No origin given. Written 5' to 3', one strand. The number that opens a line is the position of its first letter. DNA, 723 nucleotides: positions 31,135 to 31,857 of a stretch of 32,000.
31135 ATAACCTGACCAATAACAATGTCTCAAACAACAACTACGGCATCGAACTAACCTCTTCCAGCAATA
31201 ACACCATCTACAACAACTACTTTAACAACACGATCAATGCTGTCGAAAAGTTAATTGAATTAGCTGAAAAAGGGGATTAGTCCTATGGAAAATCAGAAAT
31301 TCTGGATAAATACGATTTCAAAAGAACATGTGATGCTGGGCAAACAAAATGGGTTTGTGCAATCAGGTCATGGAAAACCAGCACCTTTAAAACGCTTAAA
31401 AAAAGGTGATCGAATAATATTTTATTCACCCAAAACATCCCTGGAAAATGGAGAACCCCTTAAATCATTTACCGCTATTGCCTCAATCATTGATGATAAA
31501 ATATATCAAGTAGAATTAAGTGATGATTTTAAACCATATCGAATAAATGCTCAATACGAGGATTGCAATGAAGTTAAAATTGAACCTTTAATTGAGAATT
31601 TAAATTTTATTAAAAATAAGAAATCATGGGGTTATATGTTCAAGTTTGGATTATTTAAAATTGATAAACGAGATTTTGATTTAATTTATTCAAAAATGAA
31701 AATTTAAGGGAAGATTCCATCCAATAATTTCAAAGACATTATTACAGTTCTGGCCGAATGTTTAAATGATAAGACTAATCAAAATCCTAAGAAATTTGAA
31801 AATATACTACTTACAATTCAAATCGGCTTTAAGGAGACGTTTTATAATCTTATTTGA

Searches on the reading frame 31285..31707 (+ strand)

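Call 73: search_protein_families(library=pfam, proteins=[window:31285-31707:+], max_evalue=0.001)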
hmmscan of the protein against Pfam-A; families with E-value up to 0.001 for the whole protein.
window:31285-31707:+ (140 aa): 1 family
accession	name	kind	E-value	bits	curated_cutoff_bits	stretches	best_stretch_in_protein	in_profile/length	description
PF01878.24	EVE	-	2.2e-12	47.6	23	1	6-135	2-143/145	EVE domain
